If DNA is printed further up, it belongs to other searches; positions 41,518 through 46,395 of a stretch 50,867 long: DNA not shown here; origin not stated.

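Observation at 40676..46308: Stripped-down type VII secretion locus: EssC + EsaB + two Esx-like proteins, with no EssA/EssB/EsaA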

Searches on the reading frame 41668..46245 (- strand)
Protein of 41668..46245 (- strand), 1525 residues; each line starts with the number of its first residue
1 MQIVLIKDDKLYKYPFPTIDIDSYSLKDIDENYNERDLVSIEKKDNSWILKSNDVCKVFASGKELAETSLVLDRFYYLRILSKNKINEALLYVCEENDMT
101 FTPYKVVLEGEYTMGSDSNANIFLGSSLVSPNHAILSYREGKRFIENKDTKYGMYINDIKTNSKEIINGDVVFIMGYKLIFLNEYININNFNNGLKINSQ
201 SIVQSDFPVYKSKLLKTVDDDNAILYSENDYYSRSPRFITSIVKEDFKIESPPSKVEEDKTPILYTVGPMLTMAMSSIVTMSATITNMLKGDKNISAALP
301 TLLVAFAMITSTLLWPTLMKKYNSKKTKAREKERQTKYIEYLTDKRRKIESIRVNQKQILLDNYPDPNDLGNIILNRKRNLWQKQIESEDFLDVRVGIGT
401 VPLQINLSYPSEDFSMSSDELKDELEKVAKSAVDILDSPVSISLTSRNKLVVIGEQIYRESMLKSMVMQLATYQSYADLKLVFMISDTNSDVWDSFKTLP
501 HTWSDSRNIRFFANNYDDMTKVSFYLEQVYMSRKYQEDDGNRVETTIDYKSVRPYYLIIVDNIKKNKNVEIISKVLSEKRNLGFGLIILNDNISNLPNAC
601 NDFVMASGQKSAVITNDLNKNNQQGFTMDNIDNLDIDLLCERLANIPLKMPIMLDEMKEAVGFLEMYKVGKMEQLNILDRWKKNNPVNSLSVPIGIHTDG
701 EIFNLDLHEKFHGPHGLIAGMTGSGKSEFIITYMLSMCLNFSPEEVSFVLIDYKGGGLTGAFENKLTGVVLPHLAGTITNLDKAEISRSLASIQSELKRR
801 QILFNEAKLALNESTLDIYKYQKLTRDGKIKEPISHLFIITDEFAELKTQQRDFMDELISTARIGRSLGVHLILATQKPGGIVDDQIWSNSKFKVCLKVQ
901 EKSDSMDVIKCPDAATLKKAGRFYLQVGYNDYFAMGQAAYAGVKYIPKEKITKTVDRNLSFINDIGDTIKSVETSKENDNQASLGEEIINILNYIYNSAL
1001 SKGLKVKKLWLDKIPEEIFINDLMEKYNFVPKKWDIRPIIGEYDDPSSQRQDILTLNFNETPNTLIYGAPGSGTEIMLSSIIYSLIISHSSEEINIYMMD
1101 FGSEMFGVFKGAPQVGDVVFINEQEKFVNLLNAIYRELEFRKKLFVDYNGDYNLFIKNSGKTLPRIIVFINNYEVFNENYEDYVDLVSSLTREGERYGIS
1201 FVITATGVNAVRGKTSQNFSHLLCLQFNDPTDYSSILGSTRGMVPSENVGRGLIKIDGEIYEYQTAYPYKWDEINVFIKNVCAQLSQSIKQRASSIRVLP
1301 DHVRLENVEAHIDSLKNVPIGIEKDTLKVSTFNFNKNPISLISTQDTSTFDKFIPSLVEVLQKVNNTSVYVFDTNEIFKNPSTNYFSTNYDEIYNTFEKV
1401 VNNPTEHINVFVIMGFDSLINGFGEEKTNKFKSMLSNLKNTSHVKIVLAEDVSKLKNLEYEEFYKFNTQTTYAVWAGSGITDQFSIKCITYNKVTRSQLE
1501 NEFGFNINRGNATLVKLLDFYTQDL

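Call 6: search_protein_families(library=pfam, proteins=[window:41668-46245:-], max_evalue=1)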
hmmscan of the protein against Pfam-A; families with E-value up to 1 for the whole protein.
window:41668-46245:- (1525 aa): 7 families
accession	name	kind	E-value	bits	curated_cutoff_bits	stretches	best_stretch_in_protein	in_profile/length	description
PF01580.24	FtsK_SpoIIIE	-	4.1e-41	141.3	24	2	681-880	9-220/221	FtsK/SpoIIIE family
PF00498.31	FHA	-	4.6e-08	33.8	20.7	1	112-172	1-64/67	FHA domain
PF16697.10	Yop-YscD_cpl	-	0.00011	22.8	33.2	1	109-177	16-85/94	Inner membrane component of T3SS, cytoplasmic domain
PF05872.18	HerA_C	-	0.068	12.2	22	1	707-760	15-63/502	Helicase HerA-like C-terminal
PF13555.12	AAA_29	-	0.078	13.2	27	0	713-730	23-39/61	P-loop containing region of AAA domain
PF01758.21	SBF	-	0.078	13.1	24.3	1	265-322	62-118/191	Sodium Bile acid symporter family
PF22532.2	WIV_dom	-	0.14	12.5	27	1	1361-1382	19-40/66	Nonstructural protein, WIV domain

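Call 7: search_protein_families(library=ncbifam, proteins=[window:41668-46245:-], max_evalue=1)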
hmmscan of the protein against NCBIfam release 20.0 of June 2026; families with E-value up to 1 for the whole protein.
window:41668-46245:- (1525 aa): 8 families
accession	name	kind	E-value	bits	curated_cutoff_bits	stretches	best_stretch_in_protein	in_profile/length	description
TIGR03928.1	T7_EssCb_Firm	equivalog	1.3e-296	987.1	778.4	1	230-1517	4-1294/1296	type VII secretion protein EssC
TIGR03924.1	T7SS_EccC_a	equivalog_domain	1.4e-115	387.6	509.15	2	250-932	2-661/673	type VII secretion protein EccCa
TIGR03925.1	T7SS_EccC_b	equivalog_domain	2.2e-67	227.6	346.55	2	991-1362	2-386/564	type VII secretion protein EccCb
NF007615.0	PRK10263.1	equivalog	1.8e-15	55.8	1566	2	676-920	976-1227/1355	DNA translocase FtsK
NF041660.2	oxygluDhInhib_OdhI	equivalog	0.0014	18.5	200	1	113-183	59-129/130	oxoglutarate dehydrogenase inhibitor Odhl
NF052573.1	HisKinEspAMyxo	equivalog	0.064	11.3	1400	1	109-174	45-111/755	serine histidine kinase EspA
NF049868.1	FhaB_Rv0019c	equivalog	0.13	12.3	125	1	111-173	87-149/158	FHA domain-containing protein FhaB/FipA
NF041214.1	plasmid_TraB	equivalog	0.15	10.5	800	0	693-734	224-269/639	plasmid transfer protein TraB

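Call 8: find_encoding_contigs(protein=window:41668-46245:-, flank=10000, max_places=6)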
Protein window:41668-46245:- (1525 aa): no gene with exactly this product is on record in the collection.

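Call 9: find_homologous_proteins(query=window:41668-46245:-, max_evalue=1e-10)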
Query window:41668-46245:- (1525 aa): 190 proteins with E <= 1e-10 among 8000 candidates; the best 120 are listed.
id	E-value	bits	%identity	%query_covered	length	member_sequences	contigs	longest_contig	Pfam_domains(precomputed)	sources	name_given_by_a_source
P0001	0.0e+0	3392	99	100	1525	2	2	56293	PF00498.32,PF01580.25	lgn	-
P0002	0.0e+0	2333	67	100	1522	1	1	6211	PF00498.32,PF16697.11,PF01580.25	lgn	-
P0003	0.0e+0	2326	66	100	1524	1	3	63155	PF00498.32,PF16697.11,PF01580.25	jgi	-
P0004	0.0e+0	2326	66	100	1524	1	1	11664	PF00498.32,PF16697.11,PF01580.25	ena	-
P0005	0.0e+0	2309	66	100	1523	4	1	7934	PF00498.32,PF16697.11,PF01580.25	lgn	-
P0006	0.0e+0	2299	65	100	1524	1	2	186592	PF00498.32,PF16697.11,PF01580.25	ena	-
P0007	0.0e+0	2298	65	100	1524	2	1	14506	PF00498.32,PF16697.11,PF01580.25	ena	-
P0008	0.0e+0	2297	65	100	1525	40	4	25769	PF00498.32,PF01580.25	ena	-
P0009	0.0e+0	2293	65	100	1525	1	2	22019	PF00498.32,PF16697.11,PF01580.25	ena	-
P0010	0.0e+0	2292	66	100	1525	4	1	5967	PF00498.32,PF16697.11,PF01580.25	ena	-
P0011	0.0e+0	2289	65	100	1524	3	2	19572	PF00498.32,PF16697.11,PF01580.25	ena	-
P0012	0.0e+0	2284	64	100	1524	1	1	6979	PF00498.32,PF16697.11,PF01580.25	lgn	-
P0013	0.0e+0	2282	65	100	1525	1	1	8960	PF00498.32,PF01580.25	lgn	-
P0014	0.0e+0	2282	64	100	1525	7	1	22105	PF00498.32,PF01580.25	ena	-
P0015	0.0e+0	2280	65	100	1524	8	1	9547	PF00498.32,PF16697.11,PF01580.25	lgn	-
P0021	0.0e+0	2262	64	100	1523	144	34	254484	PF00498.32,PF01580.25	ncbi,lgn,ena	-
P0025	0.0e+0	2258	65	100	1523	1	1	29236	PF00498.32,PF16697.11,PF01580.25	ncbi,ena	-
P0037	0.0e+0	2232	64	100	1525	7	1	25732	PF00498.32,PF16697.11,PF01580.25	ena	-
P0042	0.0e+0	2226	64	100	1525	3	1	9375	PF00498.32,PF01580.25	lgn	-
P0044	0.0e+0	2224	64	100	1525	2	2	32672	PF00498.32,PF01580.25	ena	-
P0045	0.0e+0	2222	63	100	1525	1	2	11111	PF00498.32,PF16697.11,PF01580.25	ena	-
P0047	0.0e+0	2216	63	100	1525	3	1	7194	PF00498.32,PF01580.25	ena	-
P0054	0.0e+0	2203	64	100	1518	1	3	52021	PF00498.32,PF16697.11,PF01580.25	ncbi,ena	-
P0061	0.0e+0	2187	62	100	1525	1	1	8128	PF00498.32,PF01580.25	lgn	-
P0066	0.0e+0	2156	62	100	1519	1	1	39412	PF01580.25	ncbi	-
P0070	0.0e+0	2130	61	100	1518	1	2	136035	PF00498.32,PF16697.11,PF01580.25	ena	-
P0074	0.0e+0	2117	61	100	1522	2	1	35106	PF01580.25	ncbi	-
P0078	0.0e+0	2097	62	100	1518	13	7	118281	PF00498.32,PF01580.25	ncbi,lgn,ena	-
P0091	0.0e+0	1991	59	100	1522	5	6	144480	PF00498.32,PF16697.11,PF01580.25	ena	-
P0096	0.0e+0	1461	45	100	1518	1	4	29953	PF00498.32,PF16697.11,PF01580.25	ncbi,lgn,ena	-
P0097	0.0e+0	1457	45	100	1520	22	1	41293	PF00498.32,PF01580.25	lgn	-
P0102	0.0e+0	1433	44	100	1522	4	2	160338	PF00498.32,PF16697.11,PF01580.25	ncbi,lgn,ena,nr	ncbi:MAG: type VII secretion protein EssC [Bacilli bacterium]|nr:type VII secretion protein EssC [Ba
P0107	0.0e+0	1429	45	100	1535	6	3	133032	PF00498.32,PF01580.25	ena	-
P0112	0.0e+0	1418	43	100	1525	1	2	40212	PF00498.32,PF16697.11,PF01580.25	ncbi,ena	-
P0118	0.0e+0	1405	43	100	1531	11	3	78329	PF00498.32,PF16697.11,PF01580.25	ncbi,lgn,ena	-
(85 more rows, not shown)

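Call 10: find_encoding_contigs(protein=P0021, flank=10000, max_places=4)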
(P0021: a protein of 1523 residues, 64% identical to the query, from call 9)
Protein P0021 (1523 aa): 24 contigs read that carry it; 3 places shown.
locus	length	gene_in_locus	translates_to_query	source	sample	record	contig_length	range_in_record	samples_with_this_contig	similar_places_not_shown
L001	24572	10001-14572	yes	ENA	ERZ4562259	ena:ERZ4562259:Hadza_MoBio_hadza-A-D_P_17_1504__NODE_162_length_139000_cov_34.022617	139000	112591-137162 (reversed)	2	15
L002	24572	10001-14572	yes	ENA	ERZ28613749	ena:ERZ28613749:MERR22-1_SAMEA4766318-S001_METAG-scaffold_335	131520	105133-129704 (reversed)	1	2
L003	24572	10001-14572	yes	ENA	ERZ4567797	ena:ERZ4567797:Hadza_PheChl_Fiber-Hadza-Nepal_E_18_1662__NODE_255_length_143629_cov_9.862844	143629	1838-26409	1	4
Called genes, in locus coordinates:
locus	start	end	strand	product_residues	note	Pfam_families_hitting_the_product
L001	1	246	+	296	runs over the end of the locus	PF01565:FAD_binding_4, PF02873:MurB_C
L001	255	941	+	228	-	PF08478:POTRA_1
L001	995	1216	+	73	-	PF04964:Flp_Fap (weak)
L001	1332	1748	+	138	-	PF01957:NfeD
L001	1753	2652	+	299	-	PF01145:Band_7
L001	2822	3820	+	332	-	PF03444:WHD_HrcA (weak), PF08279:HTH_11 (weak), PF01628:HrcA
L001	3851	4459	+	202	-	PF01025:GrpE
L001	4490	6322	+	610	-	PF00012:HSP70, PF06723:MreB_Mbl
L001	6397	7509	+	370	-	PF00226:DnaJ, PF01556:DnaJ_C, PF00684:DnaJ_CXXCXGXG, PF27659:CHP02642 (faint)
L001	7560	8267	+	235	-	PF20260:PUA_4, PF04452:Methyltrans_RNA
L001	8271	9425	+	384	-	-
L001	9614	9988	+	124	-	-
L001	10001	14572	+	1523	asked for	PF00498:FHA, PF01580:FtsK_SpoIIIE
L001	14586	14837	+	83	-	-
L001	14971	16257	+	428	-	PF02403:Seryl_tRNA_N, PF00587:tRNA-synt_2b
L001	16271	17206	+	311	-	PF00551:Formyl_trans_N, PF02911:Formyl_trans_C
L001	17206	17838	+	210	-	-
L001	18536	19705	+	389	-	PF00162:PGK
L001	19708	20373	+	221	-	PF00121:TIM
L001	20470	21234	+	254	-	PF00072:Response_reg, PF08769:Spo0A_C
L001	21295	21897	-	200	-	PF00163:Ribosomal_S4, PF01479:S4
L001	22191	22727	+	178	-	PF02482:Ribosomal_S30AE, PF16321:Ribosom_S30AE_C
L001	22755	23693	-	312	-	PF07670:Gate (weak)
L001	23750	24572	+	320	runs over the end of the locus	PF13180:PDZ_2, PF05362:Lon_C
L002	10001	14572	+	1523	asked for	PF00498:FHA, PF01580:FtsK_SpoIIIE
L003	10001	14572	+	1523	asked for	PF00498:FHA, PF01580:FtsK_SpoIIIE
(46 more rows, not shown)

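Call 11: find_related_loci(query=window:41668-46245:-, collection=genome_contigs, flank=10000)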
Query window:41668-46245:- (1525 aa) in genome_contigs; peptide patterns used: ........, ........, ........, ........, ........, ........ (x = any residue, [..] = any of these).
171 stretches matched a pattern; 1 encode a relative of the query (tblastn E <= 1e-3); 1 distinct loci.
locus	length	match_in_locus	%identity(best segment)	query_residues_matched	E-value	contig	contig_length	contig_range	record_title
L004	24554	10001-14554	61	1-1524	0e+0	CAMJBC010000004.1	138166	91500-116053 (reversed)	MAG: uncultured Tenericutes bacterium isolate SRR12081297_bin.39_metaWRAP_v1.3_MAG genome assembly, contig: ERZ12289777.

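Call 15: find_related_loci(query=window:41668-46245:-, collection=metagenome_contigs, flank=10000)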
Query window:41668-46245:- (1525 aa) in metagenome_contigs; peptide patterns used: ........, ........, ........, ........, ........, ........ (x = any residue, [..] = any of these).
366 stretches matched a pattern; 5 encode a relative of the query (tblastn E <= 1e-3); 5 distinct loci.
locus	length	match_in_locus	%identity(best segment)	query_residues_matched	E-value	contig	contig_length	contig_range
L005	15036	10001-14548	61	4-1524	0e+0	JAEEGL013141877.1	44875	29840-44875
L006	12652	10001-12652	63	1-1145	0e+0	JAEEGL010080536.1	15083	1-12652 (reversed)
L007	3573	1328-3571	55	1-741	0e+0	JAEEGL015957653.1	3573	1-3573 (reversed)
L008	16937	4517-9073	61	1-1524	0e+0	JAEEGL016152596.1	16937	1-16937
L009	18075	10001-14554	62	1-1524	0e+0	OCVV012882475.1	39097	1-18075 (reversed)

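Call 19: search_protein_families(library=pfam, proteins=[L001:8271-9425:+, L001:9614-9988:+, L004:4266-6506:+], max_evalue=0.1)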
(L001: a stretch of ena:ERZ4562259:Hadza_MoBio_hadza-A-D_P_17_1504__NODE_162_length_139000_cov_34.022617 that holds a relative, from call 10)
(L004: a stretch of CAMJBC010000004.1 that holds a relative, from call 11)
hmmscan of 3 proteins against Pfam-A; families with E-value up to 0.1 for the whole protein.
L001:8271-9425:+ (384 aa): 1 family
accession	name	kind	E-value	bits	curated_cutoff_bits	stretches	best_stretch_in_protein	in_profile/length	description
PF17158.10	MASE4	-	0.067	13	28.4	1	15-56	111-153/239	Membrane-associated sensor, integral membrane domain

L001:9614-9988:+ (124 aa): 0 families

L004:4266-6506:+ (746 aa): 3 families
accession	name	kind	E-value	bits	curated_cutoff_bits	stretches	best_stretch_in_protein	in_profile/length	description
PF25632.1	Fusello_VP2_Capsid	-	5.4e-07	30.4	27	0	552-579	14-41/74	Fusellovirus capsid protein VP2 family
PF22427.2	SMMA_C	-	0.0012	19.2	26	0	536-568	21-53/78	Maltogenic amylase, C-terminal domain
PF14974.11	P_C10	-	0.0077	16.7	27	0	541-580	40-78/103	Protein C10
